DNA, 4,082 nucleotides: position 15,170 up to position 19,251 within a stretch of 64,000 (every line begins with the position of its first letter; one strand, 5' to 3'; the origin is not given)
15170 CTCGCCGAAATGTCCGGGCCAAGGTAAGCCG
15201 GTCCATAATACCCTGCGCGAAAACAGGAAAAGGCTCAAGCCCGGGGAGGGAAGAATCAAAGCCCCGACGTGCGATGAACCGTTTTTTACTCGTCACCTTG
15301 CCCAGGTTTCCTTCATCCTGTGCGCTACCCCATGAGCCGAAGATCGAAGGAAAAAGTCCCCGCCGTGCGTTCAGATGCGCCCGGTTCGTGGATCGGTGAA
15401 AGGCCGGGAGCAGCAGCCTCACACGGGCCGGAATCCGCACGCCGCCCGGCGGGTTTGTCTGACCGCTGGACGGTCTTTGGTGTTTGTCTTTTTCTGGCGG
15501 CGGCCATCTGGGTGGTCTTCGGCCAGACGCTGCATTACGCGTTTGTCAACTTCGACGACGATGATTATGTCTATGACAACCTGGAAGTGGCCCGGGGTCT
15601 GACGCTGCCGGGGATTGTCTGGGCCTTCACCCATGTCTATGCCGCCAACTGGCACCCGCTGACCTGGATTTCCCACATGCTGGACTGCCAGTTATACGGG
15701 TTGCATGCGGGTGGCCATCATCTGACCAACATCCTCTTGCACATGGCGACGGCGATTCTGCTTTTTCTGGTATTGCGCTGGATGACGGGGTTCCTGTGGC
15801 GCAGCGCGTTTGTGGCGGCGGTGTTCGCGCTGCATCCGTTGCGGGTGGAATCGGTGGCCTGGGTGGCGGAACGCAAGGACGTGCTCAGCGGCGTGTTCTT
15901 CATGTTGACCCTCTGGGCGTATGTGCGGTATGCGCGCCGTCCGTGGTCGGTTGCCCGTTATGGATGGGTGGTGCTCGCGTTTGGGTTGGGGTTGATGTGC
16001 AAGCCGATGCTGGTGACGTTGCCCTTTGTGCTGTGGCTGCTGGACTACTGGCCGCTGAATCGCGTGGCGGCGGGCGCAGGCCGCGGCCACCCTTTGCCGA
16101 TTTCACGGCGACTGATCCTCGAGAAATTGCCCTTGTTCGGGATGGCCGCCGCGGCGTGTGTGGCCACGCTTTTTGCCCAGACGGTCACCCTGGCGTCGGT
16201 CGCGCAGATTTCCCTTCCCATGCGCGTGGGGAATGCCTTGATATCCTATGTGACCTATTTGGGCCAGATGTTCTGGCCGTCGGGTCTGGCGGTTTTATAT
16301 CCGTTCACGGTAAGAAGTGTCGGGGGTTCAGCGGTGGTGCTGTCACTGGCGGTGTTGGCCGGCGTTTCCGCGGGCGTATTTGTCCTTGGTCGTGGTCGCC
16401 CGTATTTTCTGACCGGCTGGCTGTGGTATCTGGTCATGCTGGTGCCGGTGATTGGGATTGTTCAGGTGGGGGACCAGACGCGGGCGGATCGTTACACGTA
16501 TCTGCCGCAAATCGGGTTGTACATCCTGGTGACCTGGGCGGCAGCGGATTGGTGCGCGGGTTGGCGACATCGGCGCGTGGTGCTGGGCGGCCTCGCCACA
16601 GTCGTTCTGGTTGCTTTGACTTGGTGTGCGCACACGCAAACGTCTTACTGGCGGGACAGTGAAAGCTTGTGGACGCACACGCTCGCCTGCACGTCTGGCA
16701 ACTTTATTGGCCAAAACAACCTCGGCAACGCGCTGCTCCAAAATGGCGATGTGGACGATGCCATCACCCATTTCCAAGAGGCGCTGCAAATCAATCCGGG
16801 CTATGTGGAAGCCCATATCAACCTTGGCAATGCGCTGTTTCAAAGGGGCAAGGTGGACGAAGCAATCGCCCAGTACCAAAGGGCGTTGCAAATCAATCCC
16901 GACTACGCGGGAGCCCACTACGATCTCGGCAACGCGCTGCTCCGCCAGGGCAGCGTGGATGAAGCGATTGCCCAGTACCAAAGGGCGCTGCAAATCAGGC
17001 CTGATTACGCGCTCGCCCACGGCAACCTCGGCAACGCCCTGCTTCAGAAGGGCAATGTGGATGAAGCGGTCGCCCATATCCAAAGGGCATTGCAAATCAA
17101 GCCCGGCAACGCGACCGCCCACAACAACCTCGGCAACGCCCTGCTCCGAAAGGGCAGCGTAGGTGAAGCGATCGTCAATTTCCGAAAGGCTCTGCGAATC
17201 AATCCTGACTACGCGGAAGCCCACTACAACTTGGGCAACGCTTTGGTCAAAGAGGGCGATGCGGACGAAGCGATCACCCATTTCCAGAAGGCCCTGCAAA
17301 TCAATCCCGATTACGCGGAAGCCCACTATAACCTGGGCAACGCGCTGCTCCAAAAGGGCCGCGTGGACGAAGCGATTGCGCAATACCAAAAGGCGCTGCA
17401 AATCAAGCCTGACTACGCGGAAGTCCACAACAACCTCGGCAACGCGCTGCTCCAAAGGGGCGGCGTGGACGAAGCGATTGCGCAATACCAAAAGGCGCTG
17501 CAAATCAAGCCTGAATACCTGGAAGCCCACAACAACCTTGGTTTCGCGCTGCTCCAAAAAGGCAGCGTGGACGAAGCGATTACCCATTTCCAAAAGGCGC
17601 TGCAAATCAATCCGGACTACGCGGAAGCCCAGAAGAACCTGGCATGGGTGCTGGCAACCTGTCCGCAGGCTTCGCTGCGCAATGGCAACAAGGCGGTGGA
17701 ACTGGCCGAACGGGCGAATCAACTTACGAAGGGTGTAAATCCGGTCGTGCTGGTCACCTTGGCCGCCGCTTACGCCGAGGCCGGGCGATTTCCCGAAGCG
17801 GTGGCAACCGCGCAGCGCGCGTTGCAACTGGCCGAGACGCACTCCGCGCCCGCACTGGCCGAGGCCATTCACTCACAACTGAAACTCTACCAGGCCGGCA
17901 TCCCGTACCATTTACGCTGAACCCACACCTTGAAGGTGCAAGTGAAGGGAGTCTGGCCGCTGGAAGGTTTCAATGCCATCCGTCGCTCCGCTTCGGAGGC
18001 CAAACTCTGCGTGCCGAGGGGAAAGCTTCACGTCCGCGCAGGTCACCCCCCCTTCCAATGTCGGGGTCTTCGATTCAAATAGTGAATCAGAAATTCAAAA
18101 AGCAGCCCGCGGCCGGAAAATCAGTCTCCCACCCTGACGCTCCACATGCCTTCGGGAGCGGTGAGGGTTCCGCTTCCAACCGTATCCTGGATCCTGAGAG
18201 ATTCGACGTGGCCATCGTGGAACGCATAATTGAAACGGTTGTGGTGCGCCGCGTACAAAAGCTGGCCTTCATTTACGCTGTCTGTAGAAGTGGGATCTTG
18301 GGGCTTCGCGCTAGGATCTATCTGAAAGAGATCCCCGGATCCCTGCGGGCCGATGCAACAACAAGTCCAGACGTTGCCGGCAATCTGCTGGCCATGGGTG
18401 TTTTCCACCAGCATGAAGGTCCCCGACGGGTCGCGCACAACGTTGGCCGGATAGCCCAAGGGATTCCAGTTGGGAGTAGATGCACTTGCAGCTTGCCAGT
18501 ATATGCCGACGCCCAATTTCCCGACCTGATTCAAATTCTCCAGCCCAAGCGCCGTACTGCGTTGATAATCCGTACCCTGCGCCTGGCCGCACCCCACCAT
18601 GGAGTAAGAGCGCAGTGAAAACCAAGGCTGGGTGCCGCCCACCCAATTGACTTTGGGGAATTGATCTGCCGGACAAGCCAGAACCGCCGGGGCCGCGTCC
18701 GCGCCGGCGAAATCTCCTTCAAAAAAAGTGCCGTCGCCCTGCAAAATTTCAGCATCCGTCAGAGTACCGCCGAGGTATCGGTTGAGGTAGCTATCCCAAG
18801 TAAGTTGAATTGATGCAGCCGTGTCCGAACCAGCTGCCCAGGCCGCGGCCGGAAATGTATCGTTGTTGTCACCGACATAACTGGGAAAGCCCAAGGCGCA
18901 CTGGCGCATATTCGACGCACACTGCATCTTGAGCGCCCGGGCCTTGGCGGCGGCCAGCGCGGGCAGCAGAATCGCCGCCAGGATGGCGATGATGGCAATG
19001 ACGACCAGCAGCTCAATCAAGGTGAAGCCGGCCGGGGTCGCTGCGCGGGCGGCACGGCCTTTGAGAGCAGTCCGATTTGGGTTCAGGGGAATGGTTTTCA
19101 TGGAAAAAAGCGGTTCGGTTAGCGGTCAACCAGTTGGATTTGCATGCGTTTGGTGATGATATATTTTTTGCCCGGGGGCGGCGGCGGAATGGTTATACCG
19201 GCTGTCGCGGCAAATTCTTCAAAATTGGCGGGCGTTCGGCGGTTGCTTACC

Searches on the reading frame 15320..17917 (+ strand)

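Call 67: search_protein_families(library=pfam, proteins=[window:15320-17917:+], max_evalue=0.0001)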
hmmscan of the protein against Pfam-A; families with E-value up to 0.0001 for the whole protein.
window:15320-17917:+ (866 aa): 37 families (the best 25 are shown)
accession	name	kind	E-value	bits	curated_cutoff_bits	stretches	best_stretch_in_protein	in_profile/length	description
PF13414.12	TPR_11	-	5.4e-102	333.7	26.8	9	503-544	1-42/42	TPR repeat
PF00515.34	TPR_1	-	2.6e-97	315.5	27.8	9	632-665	1-34/34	Tetratricopeptide repeat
PF07719.23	TPR_2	-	4.9e-90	288.7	27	9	632-665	1-34/34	Tetratricopeptide repeat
PF14559.12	TPR_19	-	2.9e-69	229.8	25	9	642-703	1-62/68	Tetratricopeptide repeat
PF13432.12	TPR_16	-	1.4e-68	227.2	32.7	6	636-699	1-64/65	Tetratricopeptide repeat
PF13424.12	TPR_12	-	3.2e-68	226.3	30.1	8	631-696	2-75/77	Tetratricopeptide repeat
PF13181.12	TPR_8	-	1.6e-64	209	25.7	4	666-699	1-34/34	Tetratricopeptide repeat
PF13431.12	TPR_17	-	2.2e-64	208.8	24.4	5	655-687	2-34/34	Tetratricopeptide repeat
PF13428.12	TPR_14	-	4.3e-53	172.6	23.5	5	633-674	2-43/44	Tetratricopeptide repeat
PF13176.12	TPR_7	-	1.8e-38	127.8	27.9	0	668-699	1-32/36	Tetratricopeptide repeat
PF13374.12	TPR_10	-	1.2e-37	127.3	27.5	0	466-491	6-31/42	Tetratricopeptide repeat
PF07721.20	TPR_4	-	5.6e-27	92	27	0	808-833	1-26/26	Tetratricopeptide repeat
PF13174.12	TPR_6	-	5e-24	83.7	26.3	0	633-664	1-32/33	Tetratricopeptide repeat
PF24575.1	TPR_Slam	-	4.3e-23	82.2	35.2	0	610-655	59-104/104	Surface lipoprotein assembly modifier, N-terminal TPR repeats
PF23914.1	TPR_CcmH_CycH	-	2.6e-22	79.8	42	1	621-731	39-152/158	Cytochrome c-type biogenesis protein H TPR domain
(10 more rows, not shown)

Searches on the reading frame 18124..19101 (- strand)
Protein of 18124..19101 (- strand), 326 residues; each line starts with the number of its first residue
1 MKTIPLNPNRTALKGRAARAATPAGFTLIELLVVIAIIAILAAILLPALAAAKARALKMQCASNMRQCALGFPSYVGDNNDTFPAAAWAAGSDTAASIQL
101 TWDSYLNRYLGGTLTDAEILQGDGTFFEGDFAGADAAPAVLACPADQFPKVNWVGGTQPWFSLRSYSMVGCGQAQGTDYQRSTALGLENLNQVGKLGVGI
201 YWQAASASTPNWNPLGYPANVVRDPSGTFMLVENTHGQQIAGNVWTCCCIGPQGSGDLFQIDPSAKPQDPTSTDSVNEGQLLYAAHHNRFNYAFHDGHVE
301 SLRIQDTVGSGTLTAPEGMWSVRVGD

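Call 68: search_protein_families(library=pfam, proteins=[window:18124-19101:-], max_evalue=0.0001)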
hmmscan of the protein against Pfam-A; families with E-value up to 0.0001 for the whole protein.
window:18124-19101:- (326 aa): 2 families
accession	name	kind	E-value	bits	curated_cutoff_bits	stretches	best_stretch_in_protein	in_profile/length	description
PF07963.17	N_methyl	-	2.8e-07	30.3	21.2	1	24-46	5-27/27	Prokaryotic N-terminal methylation motif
PF07596.16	SBP_bac_10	-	2.5e-05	24.9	23.3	0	52-300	3-259/268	Protein of unknown function (DUF1559)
